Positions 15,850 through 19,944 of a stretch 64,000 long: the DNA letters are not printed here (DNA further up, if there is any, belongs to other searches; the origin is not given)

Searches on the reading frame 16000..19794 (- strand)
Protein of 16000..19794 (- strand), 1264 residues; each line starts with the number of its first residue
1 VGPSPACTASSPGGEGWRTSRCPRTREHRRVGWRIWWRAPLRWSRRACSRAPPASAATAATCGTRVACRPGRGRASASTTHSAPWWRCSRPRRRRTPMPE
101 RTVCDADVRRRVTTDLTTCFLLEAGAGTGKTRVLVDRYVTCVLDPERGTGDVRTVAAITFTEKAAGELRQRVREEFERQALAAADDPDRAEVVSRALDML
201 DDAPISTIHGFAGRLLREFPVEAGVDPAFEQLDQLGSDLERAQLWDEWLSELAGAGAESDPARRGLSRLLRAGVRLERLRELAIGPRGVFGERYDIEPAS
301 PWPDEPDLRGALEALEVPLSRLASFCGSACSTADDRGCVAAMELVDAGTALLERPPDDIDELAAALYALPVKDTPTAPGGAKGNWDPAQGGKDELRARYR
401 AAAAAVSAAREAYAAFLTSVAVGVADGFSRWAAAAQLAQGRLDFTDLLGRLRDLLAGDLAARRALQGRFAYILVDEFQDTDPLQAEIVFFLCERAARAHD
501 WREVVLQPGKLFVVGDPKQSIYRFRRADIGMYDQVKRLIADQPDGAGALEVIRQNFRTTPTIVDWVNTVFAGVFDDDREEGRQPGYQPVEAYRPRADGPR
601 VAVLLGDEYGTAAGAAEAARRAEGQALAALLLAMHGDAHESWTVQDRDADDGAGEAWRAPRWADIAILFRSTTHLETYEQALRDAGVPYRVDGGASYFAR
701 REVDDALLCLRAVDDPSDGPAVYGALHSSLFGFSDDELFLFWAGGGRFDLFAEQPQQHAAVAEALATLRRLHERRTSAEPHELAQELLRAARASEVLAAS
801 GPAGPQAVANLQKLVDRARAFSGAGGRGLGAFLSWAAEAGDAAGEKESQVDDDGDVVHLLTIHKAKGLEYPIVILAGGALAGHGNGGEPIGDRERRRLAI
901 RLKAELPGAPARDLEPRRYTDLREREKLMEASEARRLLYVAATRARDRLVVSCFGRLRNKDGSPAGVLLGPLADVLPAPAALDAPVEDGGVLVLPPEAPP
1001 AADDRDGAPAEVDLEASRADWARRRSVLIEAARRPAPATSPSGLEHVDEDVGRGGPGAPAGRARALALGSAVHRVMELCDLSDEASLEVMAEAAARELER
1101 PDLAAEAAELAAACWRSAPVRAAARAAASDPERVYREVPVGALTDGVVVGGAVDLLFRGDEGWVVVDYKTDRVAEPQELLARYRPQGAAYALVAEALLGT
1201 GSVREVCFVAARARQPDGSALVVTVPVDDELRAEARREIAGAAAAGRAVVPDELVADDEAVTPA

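Call 11: search_protein_families(library=pfam, proteins=[window:16000-19794:-])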
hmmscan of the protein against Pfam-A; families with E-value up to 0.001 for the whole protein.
window:16000-19794:- (1264 aa): 5 families
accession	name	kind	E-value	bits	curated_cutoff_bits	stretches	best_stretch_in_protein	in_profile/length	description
PF00580.27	UvrD-helicase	-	1.4e-46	159.8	23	2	438-537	182-268/271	UvrD/REP helicase N-terminal domain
PF13361.12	UvrD_C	-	4.3e-23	82.7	25.6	2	784-953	217-347/350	UvrD-like helicase C-terminal domain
PF12705.13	PDDEXK_1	-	3.5e-14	53.8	22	1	1063-1243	33-221/247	PD-(D/E)XK nuclease superfamily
PF13245.12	AAA_19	-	9.7e-14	52.1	25.1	1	118-525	12-134/134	AAA domain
PF13538.12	UvrD_C_2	-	4.7e-12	46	27.4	2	857-883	2-28/52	UvrD-like helicase C-terminal domain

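Call 12: search_protein_families(library=ncbifam, proteins=[window:16000-19794:-])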
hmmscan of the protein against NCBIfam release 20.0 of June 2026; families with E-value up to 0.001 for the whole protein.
window:16000-19794:- (1264 aa): 14 families
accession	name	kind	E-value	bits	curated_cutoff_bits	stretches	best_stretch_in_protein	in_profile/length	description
TIGR02785.1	addA_Gpos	equivalog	8.3e-74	249.1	707.65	3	440-950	356-875/1234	helicase-exonuclease AddAB subunit AddA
TIGR02784.1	addA_alphas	equivalog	6.7e-72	243.3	860.75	2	392-1197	307-1117/1138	double-strand break repair helicase AddA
TIGR00609.1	recB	equivalog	1.9e-65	221.7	696.05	2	441-958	342-817/1175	exodeoxyribonuclease V subunit beta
TIGR01073.1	pcrA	equivalog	4.4e-48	164.2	911.2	4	439-570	180-293/725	DNA helicase PcrA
NF008743.0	PRK11773.1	equivalog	8e-48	163.3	965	3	662-877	347-574/720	DNA helicase II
TIGR01075.1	uvrD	equivalog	2.8e-47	161.4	1144.45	3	662-877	342-569/715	DNA helicase II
NF010485.0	PRK13909.1-2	equivalog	1.4e-39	136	650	3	424-576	284-430/909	RecB-like helicase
TIGR01074.1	rep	equivalog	9.6e-36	123.3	951.45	3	424-570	163-290/668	DNA helicase Rep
NF008128.0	PRK10876.1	equivalog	1.3e-32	112.5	1697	2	437-945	344-809/1181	exodeoxyribonuclease V subunit beta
NF010487.0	PRK13909.1-4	equivalog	1.6e-31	109.4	759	3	442-574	298-424/924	RecB-like helicase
NF008172.0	PRK10919.1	equivalog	5.6e-29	100.9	1168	3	438-570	177-291/673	DNA helicase Rep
NF010486.0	PRK13909.1-3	equivalog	1.5e-15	56.4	1109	2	464-579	326-432/921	RecB-like helicase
NF008276.0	PRK11054.1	equivalog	4e-15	55.3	543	2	439-530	406-481/684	DNA helicase IV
NF010484.0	PRK13909.1-1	equivalog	9.3e-13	46.8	1074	1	465-575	341-440/945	RecB-like helicase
